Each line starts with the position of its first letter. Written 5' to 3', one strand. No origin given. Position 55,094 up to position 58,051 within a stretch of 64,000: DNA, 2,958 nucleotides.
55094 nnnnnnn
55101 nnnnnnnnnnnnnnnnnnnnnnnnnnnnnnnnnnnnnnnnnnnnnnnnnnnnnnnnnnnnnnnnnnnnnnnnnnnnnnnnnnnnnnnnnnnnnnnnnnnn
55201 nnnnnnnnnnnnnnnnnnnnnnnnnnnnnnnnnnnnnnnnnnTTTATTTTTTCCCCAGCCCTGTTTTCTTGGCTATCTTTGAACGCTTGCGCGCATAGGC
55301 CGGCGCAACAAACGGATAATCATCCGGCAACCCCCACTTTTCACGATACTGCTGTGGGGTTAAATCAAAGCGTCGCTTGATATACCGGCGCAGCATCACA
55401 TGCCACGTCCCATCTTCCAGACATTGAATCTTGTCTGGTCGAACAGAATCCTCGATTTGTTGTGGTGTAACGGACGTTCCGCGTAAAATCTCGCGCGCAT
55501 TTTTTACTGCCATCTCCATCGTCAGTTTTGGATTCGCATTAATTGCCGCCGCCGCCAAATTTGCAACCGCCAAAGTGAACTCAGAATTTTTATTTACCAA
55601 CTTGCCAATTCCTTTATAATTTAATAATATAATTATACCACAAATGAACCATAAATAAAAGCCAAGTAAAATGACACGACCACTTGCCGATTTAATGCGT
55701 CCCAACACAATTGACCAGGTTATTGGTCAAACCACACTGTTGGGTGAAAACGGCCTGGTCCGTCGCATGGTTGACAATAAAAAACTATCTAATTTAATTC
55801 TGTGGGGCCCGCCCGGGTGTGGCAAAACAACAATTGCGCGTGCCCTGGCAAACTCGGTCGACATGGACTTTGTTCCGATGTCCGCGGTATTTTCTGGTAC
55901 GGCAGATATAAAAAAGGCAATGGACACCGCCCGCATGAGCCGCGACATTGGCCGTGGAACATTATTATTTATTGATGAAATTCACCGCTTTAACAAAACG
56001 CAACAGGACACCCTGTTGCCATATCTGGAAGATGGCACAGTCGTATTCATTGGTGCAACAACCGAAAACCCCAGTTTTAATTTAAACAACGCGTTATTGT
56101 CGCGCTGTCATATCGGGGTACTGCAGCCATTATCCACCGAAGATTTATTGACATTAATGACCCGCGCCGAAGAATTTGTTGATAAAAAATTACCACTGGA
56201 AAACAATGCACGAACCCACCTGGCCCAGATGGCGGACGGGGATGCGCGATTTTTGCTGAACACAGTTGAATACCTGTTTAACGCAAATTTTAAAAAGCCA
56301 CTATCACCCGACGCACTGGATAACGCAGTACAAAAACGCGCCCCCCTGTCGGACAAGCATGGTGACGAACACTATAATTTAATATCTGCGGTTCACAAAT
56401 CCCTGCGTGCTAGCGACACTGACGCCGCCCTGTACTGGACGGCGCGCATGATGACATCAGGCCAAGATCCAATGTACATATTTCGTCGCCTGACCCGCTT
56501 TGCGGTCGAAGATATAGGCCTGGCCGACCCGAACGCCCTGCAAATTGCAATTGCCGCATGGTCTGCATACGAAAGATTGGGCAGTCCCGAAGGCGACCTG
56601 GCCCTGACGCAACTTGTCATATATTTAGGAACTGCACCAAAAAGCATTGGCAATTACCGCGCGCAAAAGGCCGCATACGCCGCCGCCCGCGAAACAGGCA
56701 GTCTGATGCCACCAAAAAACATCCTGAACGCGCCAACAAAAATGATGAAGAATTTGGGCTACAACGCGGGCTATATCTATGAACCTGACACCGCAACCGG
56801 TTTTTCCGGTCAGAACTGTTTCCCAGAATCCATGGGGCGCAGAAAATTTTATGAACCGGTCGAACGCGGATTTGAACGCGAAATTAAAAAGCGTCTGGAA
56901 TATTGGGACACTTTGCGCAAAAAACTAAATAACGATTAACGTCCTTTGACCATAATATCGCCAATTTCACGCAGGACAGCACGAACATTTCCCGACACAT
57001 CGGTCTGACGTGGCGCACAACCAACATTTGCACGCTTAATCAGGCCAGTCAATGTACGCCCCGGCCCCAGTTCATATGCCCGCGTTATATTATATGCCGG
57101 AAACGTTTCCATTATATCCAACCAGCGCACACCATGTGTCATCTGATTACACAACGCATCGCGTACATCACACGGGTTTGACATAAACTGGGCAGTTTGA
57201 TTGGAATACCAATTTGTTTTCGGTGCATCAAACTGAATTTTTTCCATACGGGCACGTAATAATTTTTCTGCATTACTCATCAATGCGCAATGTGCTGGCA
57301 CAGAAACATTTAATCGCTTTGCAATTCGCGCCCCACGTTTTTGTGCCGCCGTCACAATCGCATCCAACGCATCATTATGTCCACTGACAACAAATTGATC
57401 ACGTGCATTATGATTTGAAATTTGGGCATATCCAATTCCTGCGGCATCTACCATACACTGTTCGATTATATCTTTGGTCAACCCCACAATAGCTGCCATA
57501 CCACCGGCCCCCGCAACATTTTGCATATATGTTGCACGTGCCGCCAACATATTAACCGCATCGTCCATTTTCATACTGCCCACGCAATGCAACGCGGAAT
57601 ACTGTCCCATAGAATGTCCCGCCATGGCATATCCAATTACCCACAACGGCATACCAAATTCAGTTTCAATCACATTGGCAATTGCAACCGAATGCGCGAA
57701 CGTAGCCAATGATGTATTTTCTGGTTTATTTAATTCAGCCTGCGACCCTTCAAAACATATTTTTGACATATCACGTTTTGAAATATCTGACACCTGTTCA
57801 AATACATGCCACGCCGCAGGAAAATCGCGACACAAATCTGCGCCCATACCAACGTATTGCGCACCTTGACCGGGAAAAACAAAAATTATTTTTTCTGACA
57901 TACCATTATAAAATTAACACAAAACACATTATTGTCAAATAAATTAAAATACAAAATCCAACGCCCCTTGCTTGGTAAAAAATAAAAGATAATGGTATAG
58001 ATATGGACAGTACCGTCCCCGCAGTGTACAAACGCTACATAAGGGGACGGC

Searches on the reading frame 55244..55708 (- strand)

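Call 88: search_protein_families(library=pfam, proteins=[window:55244-55708:-], max_evalue=0.00001)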
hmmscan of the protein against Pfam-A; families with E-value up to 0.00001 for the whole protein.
window:55244-55708:- (154 aa): 1 family
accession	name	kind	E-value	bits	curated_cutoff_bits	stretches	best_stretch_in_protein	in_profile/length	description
PF05443.17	ROS_MUCR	-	6.2e-27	94.5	25.4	1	73-152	47-123/123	ROS/MUCR transcriptional regulator protein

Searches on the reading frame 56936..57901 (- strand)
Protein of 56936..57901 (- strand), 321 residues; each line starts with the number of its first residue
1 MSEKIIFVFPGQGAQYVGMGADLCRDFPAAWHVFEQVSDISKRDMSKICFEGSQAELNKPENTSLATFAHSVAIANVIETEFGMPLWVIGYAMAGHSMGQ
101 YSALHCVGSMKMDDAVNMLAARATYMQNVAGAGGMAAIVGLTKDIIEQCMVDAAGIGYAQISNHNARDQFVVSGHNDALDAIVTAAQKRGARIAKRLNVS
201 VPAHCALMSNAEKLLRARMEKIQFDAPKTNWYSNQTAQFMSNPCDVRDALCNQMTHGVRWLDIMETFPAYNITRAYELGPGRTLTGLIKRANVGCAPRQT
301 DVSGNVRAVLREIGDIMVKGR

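Call 88: search_protein_families(library=pfam, proteins=[window:56936-57901:-], max_evalue=0.00001)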
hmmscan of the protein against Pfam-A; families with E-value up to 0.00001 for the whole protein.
window:56936-57901:- (321 aa): 1 family
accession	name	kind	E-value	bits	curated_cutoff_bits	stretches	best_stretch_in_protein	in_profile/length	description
PF00698.26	Acyl_transf_1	-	1.3e-27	97.6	32.7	1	6-241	1-228/319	Acyl transferase domain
